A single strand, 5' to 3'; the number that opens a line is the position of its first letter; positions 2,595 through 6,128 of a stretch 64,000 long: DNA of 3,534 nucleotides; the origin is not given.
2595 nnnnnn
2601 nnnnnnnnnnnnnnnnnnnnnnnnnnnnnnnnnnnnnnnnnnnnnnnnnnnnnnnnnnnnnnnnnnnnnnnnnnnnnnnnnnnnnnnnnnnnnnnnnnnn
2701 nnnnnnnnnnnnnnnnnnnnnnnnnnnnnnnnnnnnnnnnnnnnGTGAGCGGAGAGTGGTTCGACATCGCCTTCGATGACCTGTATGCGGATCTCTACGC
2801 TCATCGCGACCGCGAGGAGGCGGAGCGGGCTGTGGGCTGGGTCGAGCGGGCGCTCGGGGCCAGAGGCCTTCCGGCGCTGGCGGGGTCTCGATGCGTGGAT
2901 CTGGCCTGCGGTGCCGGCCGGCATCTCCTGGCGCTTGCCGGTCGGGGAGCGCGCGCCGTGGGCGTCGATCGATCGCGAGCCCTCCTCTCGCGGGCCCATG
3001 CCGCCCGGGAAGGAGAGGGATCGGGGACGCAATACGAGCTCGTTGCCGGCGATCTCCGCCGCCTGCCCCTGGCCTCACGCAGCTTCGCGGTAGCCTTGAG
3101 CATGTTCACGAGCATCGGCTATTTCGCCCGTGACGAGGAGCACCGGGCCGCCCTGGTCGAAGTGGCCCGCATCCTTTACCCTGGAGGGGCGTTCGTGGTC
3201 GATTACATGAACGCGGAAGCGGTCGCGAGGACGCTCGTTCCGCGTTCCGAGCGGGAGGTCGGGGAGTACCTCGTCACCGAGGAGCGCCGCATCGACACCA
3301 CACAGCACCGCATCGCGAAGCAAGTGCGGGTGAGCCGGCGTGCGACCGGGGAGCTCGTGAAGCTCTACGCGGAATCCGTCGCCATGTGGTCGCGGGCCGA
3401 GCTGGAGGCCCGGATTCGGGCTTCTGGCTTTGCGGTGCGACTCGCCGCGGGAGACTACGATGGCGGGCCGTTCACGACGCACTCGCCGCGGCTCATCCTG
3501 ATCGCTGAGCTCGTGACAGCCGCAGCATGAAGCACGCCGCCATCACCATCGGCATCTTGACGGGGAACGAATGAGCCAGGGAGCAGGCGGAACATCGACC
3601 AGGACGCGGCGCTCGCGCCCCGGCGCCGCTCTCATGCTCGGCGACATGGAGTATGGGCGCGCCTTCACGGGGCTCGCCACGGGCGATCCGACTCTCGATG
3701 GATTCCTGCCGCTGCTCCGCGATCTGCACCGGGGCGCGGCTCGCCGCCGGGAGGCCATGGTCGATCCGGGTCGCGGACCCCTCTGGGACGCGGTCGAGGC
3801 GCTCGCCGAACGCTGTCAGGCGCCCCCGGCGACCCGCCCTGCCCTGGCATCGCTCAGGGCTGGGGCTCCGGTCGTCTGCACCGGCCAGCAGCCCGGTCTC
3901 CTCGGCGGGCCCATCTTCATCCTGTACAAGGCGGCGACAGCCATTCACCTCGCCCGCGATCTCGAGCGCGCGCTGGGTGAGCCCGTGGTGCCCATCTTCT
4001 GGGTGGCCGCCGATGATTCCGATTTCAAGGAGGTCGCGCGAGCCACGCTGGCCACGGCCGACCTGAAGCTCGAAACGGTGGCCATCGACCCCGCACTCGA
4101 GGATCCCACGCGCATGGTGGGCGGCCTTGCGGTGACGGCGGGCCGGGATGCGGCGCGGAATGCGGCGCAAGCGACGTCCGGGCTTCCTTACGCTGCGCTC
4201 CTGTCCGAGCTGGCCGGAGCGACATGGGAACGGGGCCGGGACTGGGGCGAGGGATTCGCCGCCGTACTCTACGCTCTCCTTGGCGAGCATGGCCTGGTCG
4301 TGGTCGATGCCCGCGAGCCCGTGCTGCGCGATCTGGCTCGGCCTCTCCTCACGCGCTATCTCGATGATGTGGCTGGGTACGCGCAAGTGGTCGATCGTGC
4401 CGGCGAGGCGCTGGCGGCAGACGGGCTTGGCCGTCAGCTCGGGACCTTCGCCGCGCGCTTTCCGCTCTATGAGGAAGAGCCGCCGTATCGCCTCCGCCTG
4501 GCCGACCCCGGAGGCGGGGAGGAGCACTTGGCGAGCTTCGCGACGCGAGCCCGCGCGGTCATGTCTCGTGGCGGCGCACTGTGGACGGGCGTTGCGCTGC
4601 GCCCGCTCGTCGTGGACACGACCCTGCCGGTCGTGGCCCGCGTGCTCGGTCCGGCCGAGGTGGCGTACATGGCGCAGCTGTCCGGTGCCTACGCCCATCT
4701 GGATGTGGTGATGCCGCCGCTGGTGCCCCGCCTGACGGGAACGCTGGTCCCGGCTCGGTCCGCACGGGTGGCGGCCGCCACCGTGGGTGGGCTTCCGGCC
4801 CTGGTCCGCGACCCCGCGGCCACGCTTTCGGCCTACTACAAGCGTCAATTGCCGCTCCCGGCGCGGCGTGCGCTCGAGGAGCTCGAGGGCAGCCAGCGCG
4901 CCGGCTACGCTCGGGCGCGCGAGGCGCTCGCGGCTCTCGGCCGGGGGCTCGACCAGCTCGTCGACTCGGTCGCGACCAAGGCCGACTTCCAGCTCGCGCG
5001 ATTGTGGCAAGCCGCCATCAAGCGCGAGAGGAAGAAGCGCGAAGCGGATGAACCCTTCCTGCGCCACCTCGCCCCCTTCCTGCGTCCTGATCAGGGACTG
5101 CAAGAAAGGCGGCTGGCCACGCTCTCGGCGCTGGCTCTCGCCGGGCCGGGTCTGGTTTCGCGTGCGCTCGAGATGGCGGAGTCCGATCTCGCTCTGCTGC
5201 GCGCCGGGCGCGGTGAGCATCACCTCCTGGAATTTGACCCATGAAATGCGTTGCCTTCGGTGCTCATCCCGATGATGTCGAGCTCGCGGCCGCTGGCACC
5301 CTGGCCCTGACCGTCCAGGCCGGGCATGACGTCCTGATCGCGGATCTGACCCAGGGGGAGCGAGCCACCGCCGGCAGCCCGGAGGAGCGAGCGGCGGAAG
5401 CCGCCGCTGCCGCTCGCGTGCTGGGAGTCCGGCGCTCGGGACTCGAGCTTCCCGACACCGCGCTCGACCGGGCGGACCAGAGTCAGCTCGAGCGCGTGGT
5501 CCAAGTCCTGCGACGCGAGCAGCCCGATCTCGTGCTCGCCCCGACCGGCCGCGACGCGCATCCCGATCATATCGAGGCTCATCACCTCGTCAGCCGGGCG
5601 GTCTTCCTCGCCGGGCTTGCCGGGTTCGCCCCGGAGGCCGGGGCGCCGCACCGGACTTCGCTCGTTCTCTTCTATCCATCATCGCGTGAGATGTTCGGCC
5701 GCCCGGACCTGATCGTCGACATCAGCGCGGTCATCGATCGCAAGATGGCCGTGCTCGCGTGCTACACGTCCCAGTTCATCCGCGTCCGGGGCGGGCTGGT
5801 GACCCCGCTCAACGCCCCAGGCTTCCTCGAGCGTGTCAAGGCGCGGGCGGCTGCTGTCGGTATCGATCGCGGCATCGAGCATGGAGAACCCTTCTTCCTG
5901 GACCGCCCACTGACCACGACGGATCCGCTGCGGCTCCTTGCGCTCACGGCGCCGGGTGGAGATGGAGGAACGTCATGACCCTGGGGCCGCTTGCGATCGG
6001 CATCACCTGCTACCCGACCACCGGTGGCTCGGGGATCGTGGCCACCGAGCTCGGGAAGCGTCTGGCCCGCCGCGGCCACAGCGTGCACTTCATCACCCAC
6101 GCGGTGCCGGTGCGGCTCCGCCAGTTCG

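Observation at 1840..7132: Deacetylase + SAM-methyltransferase translationally coupled to bshC-bshB-bshA: candidate N-methyl-bacillithiol locus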

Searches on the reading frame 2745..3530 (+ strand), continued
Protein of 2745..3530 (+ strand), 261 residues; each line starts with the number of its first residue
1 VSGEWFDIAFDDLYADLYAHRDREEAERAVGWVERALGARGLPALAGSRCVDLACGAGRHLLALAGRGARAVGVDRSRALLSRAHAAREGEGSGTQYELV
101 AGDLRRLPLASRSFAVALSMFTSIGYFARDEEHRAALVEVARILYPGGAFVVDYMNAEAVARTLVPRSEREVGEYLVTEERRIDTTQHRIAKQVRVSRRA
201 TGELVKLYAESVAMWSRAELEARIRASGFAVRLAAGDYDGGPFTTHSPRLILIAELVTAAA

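Call 27: find_encoding_contigs(protein=P0057, flank=7000, max_places=1)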
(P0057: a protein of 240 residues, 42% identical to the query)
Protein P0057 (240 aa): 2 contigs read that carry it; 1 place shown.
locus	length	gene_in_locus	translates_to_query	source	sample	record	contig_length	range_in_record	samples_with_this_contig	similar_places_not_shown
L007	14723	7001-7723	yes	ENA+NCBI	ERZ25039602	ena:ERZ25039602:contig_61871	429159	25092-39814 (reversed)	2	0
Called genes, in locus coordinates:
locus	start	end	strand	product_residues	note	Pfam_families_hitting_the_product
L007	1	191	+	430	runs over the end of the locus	PF03331:LpxC, PF07977:FabA, PF22817:ApeP-like (weak), PF22818:ApeI-like, PF13279:4HBT_2 (weak)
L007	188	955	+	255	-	PF25084:LbH_EIF2B (faint), PF25087:GMPPB_C (faint), PF00132:Hexapep, PF13720:Acetyltransf_11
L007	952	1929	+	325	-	PF01408:GFO_IDH_MocA, PF02826:2-Hacid_dh_C (weak), PF22725:GFO_IDH_MocA_C3, PF02894:GFO_IDH_MocA_C (weak)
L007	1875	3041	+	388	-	PF02684:LpxB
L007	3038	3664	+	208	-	PF01553:Acyltransferase (weak), PF04028:DUF374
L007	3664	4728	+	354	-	PF02606:LpxK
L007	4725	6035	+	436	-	PF02812:ELFV_dehydrog_N, PF00208:ELFV_dehydrog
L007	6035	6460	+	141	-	PF02590:SPOUT_MTase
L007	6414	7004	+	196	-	PF01871:AMMECR1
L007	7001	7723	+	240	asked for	PF13489:Methyltransf_23, PF01209:Ubie_methyltran, PF08241:Methyltransf_11, PF08242:Methyltransf_12, PF13649:Methyltransf_25, PF13847:Methyltransf_31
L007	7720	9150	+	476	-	PF10079:Rossmann-like_BshC, PF24850:CC_BshC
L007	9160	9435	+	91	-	-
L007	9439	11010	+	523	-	PF03023:MurJ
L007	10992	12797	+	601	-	PF01541:GIY-YIG, PF27096:UvrC_M, PF22920:UvrC_RNaseH, PF08459:UvrC_RNaseH_dom, PF00633:HHH (faint), PF14520:HHH_5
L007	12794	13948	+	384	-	PF00291:PALP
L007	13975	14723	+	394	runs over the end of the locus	PF01969:Ni_insertion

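Call 40: list_cluster_members(proteins=[P0001, P0117, P0118])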
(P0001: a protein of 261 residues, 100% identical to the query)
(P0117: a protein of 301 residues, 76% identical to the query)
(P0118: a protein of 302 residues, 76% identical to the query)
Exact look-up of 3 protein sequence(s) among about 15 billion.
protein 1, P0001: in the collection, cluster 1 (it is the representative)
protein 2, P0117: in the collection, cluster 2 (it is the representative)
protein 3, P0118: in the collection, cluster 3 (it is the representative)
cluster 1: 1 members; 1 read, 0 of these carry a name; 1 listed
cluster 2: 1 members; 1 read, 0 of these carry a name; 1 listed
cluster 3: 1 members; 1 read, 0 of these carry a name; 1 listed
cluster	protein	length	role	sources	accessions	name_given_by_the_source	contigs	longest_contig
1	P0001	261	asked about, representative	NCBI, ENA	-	-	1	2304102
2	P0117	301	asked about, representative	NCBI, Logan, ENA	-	-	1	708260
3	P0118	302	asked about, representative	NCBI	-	-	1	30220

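Call 60: predict_structure(alignment_id=A2)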
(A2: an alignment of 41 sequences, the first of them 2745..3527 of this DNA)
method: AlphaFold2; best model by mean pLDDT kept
length: 261 residues; sequences in the alignment: 41
mean_pLDDT: 94.3   pTM: 0.91
mean pLDDT of the five models: 94.3, 93.8, 93.7, 93.6, 93.5
residues with pLDDT >= 90: 229; 70-90: 25; 50-70: 4; < 50: 3
segments of 3 or more residues with pLDDT < 50: none
pLDDT, mean of each block of 10 residues (from residue 1): 66 84 93 98 98 96 97 95 94 89 97 98 91 98 98 98 98 97 97 97 95 97 98 97 98 91 45
secondary structure, 60 per line:
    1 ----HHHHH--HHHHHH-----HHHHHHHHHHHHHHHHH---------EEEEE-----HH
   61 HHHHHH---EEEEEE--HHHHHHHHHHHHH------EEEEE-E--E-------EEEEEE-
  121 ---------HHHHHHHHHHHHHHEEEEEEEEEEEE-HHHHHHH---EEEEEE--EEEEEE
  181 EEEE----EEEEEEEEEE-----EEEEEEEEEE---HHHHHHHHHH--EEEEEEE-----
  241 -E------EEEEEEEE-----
elements in order: H5-9 H12-17 H23-39 E49-53 H59-66 E70-75 H78-90 E97-101 E114-119 H130-143 E144-155 H157-163 E167-172 E175-184 E189-198 E204-213 H217-226 E229-235 E249-256

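Call 62: fold_search(model_id=the predicted structure, library=pdb)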
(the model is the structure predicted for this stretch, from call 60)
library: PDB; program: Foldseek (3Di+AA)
matches with E <= 10: 1932; with E <= 0.001: 1358
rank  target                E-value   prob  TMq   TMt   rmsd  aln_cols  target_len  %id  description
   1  7wzg_A                1.7e-22  1.00  0.74  0.81   3.6       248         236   27  Cypemycin N-terminal methyltransferase CypM (released 2023-02-22)
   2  7wzg_D                3.6e-22  1.00  0.75  0.82   3.3       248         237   27  Cypemycin N-terminal methyltransferase CypM (released 2023-02-22)
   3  9ri2_B                3.8e-22  1.00  0.68  0.78   3.8       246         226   31  Crystal structure of bacillithiol methyltransferase NmbA from Chlorobaculum tepidum (released 2025-12-10)
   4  7wzg_C                5.2e-22  1.00  0.70  0.76   5.1       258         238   28  Cypemycin N-terminal methyltransferase CypM (released 2023-02-22)
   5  9ri2_A                6.3e-22  1.00  0.70  0.79   3.8       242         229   30  Crystal structure of bacillithiol methyltransferase NmbA from Chlorobaculum tepidum (released 2025-12-10)
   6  7wzg_B                1.3e-21  1.00  0.73  0.78   4.0       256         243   27  Cypemycin N-terminal methyltransferase CypM (released 2023-02-22)
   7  4hh4_B                6.8e-21  1.00  0.75  0.78   4.3       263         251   20  Structure of the CcbJ Methyltransferase from Streptomyces caelestis (released 2013-10-30)
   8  4hh4_C                9.3e-21  1.00  0.78  0.79   3.9       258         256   19  Structure of the CcbJ Methyltransferase from Streptomyces caelestis (released 2013-10-30)
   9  4hgy_B                1.7e-20  1.00  0.75  0.84   3.0       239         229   19  Structure of the CcbJ Methyltransferase from Streptomyces caelestis (released 2013-10-30)
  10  1wzn_A                2.0e-20  1.00  0.76  0.81   3.3       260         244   20  Crystal Structure of the SAM-dependent methyltransferase from Pyrococcus horikoshii OT3 (released 2006-03-14)
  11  4hh4_A                2.2e-20  1.00  0.77  0.79   3.8       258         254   19  Structure of the CcbJ Methyltransferase from Streptomyces caelestis (released 2013-10-30)
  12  4hgy_A                3.9e-20  1.00  0.75  0.82   3.1       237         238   19  Structure of the CcbJ Methyltransferase from Streptomyces caelestis (released 2013-10-30)
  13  4hgz_B                4.7e-20  1.00  0.74  0.84   3.2       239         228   19  Structure of the CcbJ Methyltransferase from Streptomyces caelestis (released 2013-10-30)
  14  1y8c                  7.8e-20  1.00  0.78  0.83   3.4       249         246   15  Crystal structure of a S-adenosylmethionine-dependent methyltransferase from Clostridium acetobutylicum ATCC 824 (released 2004-12-28)
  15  4hgy_C                8.9e-20  1.00  0.76  0.84   3.1       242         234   19  Structure of the CcbJ Methyltransferase from Streptomyces caelestis (released 2013-10-30)
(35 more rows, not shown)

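Call 70: find_encoding_contigs(protein=P0015, flank=7000, max_places=1)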
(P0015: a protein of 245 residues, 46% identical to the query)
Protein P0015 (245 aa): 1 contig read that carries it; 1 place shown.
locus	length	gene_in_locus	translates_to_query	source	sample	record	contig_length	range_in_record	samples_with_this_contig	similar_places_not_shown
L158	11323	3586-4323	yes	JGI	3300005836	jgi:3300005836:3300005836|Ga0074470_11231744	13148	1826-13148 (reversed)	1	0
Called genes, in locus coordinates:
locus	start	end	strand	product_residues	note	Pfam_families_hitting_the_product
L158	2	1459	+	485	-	?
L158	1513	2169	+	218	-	PF13505:OMP_b-brl (weak)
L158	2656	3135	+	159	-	-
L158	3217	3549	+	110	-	PF00085:Thioredoxin, PF14595:Thioredoxin_9 (weak), PF13098:Thioredoxin_2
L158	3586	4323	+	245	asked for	PF13489:Methyltransf_23, PF13847:Methyltransf_31 (weak), PF08241:Methyltransf_11, PF13649:Methyltransf_25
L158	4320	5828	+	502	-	PF10079:Rossmann-like_BshC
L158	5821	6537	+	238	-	PF02585:PIG-L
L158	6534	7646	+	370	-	PF08323:Glyco_transf_5 (faint), PF13439:Glyco_transf_4, PF13477:Glyco_trans_4_2, PF13579:Glyco_trans_4_4, PF20706:GT4-conflict, PF00534:Glycos_transf_1, PF13692:Glyco_trans_1_4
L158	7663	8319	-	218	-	PF02578:Cu-oxidase_4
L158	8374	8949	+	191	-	PF14378:PAP2_3 (faint), PF01569:PAP2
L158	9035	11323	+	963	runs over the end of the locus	PF05547:Peptidase_M6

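Call 71: find_encoding_contigs(protein=P0011, flank=5000, max_places=1)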
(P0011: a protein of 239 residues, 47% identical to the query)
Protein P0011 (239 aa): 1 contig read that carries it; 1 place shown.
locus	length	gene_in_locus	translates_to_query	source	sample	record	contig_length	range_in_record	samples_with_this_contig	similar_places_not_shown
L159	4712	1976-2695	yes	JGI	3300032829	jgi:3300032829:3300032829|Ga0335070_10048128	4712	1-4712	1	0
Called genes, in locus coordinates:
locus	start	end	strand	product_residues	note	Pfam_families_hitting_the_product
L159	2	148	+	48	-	?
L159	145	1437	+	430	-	PF02812:ELFV_dehydrog_N, PF00208:ELFV_dehydrog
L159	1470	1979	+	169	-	PF01871:AMMECR1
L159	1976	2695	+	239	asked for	PF13489:Methyltransf_23 (faint), PF01209:Ubie_methyltran (faint), PF08241:Methyltransf_11, PF08242:Methyltransf_12 (weak), PF13649:Methyltransf_25, PF13847:Methyltransf_31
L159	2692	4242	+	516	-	PF10079:Rossmann-like_BshC, PF24850:CC_BshC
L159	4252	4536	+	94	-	-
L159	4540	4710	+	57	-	?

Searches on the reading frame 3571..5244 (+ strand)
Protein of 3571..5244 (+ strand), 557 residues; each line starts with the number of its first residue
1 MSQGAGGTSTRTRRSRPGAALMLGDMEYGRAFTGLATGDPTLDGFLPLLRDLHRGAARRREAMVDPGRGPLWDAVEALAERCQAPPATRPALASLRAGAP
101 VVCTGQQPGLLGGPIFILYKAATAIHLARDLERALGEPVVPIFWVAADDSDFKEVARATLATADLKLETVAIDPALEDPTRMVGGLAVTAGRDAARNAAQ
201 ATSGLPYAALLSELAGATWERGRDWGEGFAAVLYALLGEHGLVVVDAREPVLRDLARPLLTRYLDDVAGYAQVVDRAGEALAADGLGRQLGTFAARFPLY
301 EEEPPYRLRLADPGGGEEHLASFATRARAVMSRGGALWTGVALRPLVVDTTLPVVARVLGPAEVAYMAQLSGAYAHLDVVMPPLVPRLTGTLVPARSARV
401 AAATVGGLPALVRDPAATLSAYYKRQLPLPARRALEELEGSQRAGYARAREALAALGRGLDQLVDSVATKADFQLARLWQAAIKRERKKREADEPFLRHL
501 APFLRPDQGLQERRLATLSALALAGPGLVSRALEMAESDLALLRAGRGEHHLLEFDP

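Call 9: search_protein_families(library=pfam, proteins=[window:3571-5244:+], max_evalue=0.001)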
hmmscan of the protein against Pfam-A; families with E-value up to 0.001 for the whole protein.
window:3571-5244:+ (557 aa): 2 families
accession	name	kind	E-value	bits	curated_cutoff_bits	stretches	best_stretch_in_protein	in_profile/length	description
PF10079.15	Rossmann-like_BshC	-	3e-52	178.7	27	1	63-388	52-380/380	Bacillithiol biosynthesis BshC, N-terminal Rossmann-like domain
PF24850.1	CC_BshC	-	4.9e-08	33.4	27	1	419-535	30-146/159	Bacillithiol biosynthesis BshC, C-terminal coiled-coil domain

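Call 10: search_protein_families(library=ncbifam, proteins=[window:3571-5244:+], max_evalue=0.001)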
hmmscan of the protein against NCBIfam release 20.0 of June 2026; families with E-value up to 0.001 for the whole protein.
window:3571-5244:+ (557 aa): 1 family
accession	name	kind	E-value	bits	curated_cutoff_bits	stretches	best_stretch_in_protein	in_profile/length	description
TIGR03998.1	thiol_BshC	equivalog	2.2e-75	254.6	265.8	1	68-537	44-520/529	bacillithiol biosynthesis cysteine-adding enzyme BshC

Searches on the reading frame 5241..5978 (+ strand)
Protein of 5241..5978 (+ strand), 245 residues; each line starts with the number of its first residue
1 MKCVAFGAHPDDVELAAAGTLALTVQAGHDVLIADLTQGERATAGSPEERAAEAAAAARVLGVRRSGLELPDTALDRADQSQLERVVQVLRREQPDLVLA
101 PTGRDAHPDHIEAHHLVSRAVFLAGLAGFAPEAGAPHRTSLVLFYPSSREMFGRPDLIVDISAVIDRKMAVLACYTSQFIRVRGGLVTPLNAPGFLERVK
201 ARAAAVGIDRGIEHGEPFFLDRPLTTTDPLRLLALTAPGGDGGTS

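Call 9: search_protein_families(library=pfam, proteins=[window:5241-5978:+], max_evalue=0.001)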
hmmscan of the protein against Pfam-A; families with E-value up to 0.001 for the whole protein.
window:5241-5978:+ (245 aa): 1 family
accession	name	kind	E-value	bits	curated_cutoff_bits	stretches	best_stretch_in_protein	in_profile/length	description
PF02585.22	PIG-L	-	1.2e-23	84.5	28.2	1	5-120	2-128/129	GlcNAc-PI de-N-acetylase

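Call 10: search_protein_families(library=ncbifam, proteins=[window:5241-5978:+], max_evalue=0.001)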
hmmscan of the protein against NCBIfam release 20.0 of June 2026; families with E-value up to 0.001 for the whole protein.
window:5241-5978:+ (245 aa): 4 families
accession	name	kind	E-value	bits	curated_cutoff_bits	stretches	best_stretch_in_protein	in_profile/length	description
TIGR04001.1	thiol_BshB1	equivalog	8.9e-67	225.1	182.5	1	3-224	4-224/226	bacillithiol biosynthesis deacetylase BshB1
TIGR03446.1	mycothiol_Mca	equivalog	1.8e-12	47.5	277.15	2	3-69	3-67/283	mycothiol conjugate amidase Mca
TIGR04000.1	thiol_BshB2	equivalog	6e-11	42.4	195.25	1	8-179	8-185/217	bacillithiol biosynthesis deacetylase BshB2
TIGR03445.1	mycothiol_MshB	equivalog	9e-09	35.6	224.35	1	78-139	106-167/284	N-acetyl-1-D-myo-inositol-2-amino-2-deoxy-alpha-D-glucopyranoside deacetylase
